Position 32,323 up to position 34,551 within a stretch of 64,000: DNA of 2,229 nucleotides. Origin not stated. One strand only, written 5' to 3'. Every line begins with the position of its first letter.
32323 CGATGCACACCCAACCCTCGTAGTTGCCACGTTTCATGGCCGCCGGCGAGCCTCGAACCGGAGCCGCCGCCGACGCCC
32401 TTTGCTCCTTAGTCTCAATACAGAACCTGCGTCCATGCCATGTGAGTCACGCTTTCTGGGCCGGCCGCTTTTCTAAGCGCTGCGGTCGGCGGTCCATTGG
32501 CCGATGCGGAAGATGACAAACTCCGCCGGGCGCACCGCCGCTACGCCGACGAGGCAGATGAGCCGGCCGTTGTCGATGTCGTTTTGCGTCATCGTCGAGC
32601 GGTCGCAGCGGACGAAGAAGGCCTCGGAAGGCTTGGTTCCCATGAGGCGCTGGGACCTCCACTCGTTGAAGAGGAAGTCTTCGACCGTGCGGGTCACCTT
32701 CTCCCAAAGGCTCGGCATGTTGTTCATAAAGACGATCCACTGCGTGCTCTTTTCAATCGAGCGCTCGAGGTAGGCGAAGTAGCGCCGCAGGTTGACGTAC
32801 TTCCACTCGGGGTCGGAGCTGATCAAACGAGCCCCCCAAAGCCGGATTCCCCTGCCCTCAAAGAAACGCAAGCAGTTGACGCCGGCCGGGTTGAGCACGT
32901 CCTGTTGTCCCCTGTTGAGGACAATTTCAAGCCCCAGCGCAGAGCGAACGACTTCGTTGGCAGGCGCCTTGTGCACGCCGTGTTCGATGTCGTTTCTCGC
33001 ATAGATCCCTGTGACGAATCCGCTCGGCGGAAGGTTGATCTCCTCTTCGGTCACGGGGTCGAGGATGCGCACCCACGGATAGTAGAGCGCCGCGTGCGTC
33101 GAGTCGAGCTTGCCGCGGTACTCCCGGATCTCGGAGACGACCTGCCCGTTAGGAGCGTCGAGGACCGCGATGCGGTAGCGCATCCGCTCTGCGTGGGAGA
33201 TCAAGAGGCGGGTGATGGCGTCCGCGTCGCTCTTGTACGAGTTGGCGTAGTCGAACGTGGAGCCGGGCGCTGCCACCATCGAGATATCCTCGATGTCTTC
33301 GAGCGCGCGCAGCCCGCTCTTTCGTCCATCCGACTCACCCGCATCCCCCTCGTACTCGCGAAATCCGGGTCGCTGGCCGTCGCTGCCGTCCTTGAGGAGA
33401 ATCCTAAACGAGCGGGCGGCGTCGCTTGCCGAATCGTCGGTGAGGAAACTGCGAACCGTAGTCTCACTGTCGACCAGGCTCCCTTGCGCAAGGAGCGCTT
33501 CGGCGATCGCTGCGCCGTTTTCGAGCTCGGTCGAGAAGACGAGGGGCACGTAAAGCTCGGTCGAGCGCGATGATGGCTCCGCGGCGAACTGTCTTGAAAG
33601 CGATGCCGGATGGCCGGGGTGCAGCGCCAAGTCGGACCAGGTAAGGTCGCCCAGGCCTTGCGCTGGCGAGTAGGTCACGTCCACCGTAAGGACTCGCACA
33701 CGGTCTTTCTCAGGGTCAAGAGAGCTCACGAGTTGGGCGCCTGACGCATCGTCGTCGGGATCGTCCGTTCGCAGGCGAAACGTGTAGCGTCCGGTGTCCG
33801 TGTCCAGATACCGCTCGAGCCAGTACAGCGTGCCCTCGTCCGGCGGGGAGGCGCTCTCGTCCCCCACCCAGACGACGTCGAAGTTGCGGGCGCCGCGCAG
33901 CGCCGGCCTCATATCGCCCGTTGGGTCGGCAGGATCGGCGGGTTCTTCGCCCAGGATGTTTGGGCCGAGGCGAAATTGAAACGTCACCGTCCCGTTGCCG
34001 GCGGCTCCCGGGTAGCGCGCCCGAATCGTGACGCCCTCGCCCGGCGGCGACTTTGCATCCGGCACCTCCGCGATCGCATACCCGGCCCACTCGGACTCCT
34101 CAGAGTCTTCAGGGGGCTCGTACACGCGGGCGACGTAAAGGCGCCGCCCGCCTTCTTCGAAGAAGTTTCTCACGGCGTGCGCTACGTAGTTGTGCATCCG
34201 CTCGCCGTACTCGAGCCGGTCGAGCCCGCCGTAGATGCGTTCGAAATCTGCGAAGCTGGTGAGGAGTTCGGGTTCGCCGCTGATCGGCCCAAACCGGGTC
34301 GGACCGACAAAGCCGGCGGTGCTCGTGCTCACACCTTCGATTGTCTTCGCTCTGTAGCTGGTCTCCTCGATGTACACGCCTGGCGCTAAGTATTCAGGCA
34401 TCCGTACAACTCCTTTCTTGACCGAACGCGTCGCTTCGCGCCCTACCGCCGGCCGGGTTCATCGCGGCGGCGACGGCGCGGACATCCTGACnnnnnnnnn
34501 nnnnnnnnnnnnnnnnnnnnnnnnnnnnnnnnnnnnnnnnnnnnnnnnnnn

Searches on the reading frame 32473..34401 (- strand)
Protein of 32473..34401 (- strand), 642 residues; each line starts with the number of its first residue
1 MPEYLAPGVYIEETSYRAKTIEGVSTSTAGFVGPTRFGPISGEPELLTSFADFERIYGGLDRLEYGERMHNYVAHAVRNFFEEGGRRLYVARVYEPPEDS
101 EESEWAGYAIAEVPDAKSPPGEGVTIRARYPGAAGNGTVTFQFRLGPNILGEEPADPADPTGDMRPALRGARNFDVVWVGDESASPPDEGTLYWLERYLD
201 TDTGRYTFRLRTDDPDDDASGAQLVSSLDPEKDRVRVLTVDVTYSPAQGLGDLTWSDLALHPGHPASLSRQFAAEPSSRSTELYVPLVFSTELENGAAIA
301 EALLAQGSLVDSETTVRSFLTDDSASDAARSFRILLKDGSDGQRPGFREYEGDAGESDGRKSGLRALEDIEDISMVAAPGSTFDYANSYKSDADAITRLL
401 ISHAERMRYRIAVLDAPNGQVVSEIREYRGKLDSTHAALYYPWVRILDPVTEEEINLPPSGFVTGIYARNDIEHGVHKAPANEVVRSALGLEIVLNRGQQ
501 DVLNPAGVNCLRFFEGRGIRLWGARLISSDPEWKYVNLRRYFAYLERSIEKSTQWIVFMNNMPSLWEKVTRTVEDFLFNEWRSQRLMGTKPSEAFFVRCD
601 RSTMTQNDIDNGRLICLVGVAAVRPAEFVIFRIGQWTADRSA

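Call 5: search_protein_families(library=pfam, proteins=[window:32473-34401:-], max_evalue=0.01)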
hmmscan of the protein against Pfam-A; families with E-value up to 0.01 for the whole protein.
window:32473-34401:- (642 aa): 2 families
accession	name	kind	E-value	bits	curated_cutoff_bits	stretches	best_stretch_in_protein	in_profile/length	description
PF04984.19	Phage_sheath_1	-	6.5e-22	78.6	31.4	1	371-525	18-166/168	Phage tail sheath protein subtilisin-like domain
PF17482.7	Phage_sheath_1C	-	5.9e-12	46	26.9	1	528-633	1-101/104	Phage tail sheath C-terminal domain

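Call 68: search_solved_structures(query=window:32473-34401:-, max_evalue=0.00001)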
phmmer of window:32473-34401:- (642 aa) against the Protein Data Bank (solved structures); distinct sequences matched with E-value up to 0.00001: 17.
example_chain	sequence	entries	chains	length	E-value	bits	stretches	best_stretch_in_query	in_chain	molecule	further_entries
9ezm_A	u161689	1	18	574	1.1e-109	370.9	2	231-637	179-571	Phage tail sheath protein FI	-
8bky_A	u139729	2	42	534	8.8e-108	364.7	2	341-638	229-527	Phage tail sheath protein | Phage tail sheath family protein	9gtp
8bl4_V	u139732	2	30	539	3.2e-105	356.2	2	341-638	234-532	Phage tail sheath family protein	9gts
6rao_D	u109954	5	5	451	1.1e-45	159.5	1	454-635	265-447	Afp3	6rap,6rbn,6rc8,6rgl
7b5h_AO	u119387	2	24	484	8.3e-43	150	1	451-633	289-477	All3325 protein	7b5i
6j0b_A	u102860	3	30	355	1.4e-41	146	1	411-635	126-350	Pvc2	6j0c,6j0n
9qgl_3A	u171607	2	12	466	5e-41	144.1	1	446-638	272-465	Phage tail sheath family protein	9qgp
7adz_2A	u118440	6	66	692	1.3e-40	142.7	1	445-633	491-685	Putative phage tail sheath protein FI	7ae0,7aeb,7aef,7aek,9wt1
9qgl_2A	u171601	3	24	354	2.9e-40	141.6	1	410-638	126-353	Phage tail sheath family protein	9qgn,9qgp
6j0n_t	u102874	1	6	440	7.8e-38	133.6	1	452-635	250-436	Pvc3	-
6rao_C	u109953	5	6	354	1.2e-35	126.3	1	433-635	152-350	Afp2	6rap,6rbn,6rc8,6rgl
9r9h_T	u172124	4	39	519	7.4e-33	117.1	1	448-632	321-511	Phage tail sheath family protein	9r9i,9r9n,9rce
9qgl_4A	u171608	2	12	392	5.4e-24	87.9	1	402-632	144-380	Phage tail sheath family protein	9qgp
6rao_E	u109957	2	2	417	2.6e-23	85.6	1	361-632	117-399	Afp4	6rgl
6j0n_V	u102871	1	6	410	3.2e-20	75.4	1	457-631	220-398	Pvc4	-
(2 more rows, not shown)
